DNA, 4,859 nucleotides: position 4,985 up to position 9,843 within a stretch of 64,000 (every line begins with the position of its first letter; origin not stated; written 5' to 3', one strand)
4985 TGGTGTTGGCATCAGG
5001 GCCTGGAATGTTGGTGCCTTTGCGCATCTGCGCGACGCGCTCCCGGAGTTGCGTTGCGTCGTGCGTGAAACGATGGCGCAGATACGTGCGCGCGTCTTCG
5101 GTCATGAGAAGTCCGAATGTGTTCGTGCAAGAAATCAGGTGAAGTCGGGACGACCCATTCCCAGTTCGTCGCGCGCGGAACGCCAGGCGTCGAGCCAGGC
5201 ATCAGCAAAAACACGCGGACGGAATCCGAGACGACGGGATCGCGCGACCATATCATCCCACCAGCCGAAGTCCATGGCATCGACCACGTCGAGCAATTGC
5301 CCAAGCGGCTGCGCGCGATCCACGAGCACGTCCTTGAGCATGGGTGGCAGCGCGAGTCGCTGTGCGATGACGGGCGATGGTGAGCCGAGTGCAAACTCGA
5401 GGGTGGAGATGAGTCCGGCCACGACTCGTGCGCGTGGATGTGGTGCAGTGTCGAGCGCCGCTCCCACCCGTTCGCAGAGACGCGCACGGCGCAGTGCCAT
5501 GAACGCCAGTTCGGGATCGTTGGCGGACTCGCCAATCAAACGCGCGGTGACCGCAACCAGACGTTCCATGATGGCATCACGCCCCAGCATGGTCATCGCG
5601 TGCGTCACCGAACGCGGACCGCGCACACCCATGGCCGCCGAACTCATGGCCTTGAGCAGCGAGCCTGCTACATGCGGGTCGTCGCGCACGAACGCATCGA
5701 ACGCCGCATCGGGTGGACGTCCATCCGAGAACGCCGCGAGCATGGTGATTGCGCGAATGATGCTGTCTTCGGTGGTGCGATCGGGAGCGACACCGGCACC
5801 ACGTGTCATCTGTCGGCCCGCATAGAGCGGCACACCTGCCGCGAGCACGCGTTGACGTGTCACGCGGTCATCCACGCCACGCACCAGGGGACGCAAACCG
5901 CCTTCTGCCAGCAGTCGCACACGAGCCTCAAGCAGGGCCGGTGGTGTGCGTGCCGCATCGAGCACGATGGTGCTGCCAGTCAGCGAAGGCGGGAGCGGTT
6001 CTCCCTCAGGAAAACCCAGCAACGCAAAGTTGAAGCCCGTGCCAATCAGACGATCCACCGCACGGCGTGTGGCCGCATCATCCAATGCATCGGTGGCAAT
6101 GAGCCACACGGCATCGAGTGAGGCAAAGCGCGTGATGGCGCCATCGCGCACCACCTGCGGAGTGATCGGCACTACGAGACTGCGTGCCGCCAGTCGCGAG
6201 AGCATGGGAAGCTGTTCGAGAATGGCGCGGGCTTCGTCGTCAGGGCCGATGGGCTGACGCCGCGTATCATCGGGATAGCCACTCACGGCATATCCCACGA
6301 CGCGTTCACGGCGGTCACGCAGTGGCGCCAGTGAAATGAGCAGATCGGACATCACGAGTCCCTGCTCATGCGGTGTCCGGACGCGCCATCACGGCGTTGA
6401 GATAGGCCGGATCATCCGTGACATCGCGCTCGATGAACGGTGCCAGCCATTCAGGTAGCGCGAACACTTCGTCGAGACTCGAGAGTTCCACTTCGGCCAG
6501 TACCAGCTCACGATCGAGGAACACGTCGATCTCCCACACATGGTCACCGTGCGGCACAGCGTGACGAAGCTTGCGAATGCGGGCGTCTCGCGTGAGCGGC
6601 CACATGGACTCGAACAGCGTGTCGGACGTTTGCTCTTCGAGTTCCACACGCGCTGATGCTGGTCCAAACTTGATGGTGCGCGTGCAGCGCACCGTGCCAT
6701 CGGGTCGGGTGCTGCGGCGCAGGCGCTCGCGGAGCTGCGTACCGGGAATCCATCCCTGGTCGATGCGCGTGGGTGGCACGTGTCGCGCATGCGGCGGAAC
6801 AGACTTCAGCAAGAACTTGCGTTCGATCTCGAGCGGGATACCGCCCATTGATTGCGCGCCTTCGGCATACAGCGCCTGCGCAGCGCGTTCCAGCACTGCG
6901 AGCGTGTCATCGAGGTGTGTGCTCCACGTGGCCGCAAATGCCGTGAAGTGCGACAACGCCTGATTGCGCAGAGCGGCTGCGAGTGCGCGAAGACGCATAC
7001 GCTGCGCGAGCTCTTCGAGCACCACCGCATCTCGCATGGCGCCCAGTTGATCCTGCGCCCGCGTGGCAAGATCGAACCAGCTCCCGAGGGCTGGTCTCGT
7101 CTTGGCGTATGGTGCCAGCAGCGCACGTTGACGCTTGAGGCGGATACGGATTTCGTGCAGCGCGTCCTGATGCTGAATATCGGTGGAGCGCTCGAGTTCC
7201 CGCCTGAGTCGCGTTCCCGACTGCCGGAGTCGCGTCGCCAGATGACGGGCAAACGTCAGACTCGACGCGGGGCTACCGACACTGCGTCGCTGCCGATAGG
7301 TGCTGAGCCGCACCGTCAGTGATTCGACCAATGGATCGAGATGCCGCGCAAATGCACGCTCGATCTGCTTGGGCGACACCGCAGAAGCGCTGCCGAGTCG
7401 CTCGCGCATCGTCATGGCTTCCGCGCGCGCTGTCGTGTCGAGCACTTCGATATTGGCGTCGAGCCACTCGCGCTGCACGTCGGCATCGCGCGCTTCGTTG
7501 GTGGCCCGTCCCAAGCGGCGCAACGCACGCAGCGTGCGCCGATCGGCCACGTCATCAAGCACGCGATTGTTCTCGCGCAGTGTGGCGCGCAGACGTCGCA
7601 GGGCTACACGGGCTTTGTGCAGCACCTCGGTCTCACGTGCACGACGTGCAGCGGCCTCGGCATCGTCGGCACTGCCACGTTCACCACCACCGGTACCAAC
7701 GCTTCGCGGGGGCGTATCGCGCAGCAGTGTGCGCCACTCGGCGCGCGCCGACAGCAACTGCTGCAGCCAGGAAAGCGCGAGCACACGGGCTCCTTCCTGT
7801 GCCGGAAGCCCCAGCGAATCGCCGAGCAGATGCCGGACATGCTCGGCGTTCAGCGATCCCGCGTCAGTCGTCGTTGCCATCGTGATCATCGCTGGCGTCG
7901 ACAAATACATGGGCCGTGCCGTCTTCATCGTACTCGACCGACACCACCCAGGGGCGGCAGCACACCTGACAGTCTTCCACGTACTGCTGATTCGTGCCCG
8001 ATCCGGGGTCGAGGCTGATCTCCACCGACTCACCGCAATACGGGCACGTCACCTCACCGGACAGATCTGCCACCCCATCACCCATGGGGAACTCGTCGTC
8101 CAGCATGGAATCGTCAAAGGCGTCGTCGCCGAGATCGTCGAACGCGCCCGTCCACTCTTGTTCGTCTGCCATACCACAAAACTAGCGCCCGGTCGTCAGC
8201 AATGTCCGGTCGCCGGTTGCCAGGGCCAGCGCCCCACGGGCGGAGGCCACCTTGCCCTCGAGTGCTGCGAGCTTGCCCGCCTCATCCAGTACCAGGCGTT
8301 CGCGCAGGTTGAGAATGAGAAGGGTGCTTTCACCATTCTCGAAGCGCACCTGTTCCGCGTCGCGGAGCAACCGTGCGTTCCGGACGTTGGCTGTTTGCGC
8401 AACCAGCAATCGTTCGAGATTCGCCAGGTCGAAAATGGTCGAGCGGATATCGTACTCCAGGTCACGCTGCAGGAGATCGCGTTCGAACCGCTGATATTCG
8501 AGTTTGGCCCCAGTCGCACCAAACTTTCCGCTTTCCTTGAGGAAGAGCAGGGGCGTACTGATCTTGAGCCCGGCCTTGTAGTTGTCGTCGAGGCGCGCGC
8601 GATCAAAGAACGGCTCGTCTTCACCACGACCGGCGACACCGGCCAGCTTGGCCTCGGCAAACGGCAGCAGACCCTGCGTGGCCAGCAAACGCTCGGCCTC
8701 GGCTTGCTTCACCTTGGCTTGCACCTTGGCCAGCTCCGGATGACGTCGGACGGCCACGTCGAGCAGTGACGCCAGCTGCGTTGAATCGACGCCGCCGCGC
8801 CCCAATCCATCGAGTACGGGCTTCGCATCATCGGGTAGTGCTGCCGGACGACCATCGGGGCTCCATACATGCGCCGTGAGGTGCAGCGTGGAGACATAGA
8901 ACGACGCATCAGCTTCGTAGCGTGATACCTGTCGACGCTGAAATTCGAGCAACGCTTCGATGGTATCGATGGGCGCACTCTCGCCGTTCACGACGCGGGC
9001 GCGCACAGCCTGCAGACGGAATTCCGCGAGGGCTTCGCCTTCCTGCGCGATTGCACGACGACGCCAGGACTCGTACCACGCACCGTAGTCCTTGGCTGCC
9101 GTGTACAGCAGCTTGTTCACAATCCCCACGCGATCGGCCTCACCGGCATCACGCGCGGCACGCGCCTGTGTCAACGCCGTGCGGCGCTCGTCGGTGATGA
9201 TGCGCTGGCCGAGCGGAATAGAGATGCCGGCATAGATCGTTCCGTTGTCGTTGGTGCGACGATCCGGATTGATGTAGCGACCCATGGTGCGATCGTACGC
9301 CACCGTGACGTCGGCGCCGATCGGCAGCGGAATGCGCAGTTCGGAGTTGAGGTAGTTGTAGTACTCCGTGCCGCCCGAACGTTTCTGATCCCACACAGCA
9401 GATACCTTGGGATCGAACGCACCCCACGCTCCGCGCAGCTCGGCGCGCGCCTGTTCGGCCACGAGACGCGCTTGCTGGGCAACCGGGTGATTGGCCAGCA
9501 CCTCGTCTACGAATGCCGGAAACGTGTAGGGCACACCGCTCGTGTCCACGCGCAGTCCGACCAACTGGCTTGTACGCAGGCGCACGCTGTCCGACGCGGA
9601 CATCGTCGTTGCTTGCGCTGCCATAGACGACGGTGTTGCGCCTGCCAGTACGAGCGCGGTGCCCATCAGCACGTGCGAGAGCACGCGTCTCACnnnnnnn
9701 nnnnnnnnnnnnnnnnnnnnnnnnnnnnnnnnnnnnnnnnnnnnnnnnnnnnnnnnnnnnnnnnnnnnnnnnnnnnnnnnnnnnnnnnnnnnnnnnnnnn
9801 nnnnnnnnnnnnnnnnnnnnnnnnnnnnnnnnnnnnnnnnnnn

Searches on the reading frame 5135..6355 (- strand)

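Call 68: search_protein_families(library=pfam, proteins=[window:5135-6355:-], max_evalue=0.001)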
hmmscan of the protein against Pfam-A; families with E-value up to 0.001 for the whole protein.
window:5135-6355:- (406 aa): 1 family
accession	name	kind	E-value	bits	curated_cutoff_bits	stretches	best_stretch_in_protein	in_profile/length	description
PF08668.18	HDOD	-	0.00024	21.1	22.9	1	220-317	26-128/196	HDOD domain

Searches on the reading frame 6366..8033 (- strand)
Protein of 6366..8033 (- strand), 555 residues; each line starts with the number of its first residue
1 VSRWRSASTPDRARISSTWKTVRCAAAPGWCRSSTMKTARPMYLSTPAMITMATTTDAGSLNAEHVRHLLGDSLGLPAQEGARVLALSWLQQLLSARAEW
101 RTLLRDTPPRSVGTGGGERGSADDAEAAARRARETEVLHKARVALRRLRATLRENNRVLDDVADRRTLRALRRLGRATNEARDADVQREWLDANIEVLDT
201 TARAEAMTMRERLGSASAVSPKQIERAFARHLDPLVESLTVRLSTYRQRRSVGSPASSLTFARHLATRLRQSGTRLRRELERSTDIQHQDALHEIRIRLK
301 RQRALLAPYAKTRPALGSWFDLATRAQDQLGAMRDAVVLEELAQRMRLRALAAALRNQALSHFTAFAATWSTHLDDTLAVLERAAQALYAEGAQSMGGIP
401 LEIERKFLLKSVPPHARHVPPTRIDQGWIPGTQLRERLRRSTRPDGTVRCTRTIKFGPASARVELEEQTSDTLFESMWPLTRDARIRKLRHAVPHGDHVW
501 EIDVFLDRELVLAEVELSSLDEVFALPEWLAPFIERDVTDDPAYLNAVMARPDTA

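Call 68: search_protein_families(library=pfam, proteins=[window:6366-8033:-], max_evalue=0.001)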
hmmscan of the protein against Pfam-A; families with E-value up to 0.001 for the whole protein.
window:6366-8033:- (555 aa): 1 family
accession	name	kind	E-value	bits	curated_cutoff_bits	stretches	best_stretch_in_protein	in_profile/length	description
PF05235.19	CHAD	-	1.2e-25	91.3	25.6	1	124-344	12-228/228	CHAD domain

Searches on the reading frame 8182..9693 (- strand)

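Call 3: search_protein_families(library=pfam, proteins=[window:8182-9693:-], max_evalue=0.1)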
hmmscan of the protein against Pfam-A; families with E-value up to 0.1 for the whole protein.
window:8182-9693:- (503 aa): 1 family
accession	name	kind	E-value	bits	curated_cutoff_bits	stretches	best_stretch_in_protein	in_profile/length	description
PF02321.23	OEP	-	7.7e-30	104.5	22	2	308-494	2-187/187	Outer membrane efflux protein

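Call 41: search_protein_families(library=ncbifam, proteins=[window:8182-9693:-], max_evalue=0.01)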
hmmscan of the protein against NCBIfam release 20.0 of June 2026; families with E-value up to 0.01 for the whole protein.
window:8182-9693:- (503 aa): 1 family
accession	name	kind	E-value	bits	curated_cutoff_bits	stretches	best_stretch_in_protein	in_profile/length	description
TIGR01844.1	type_I_sec_TolC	subfamily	8.9e-07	28.2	225.15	1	305-457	3-157/414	TolC family outer membrane protein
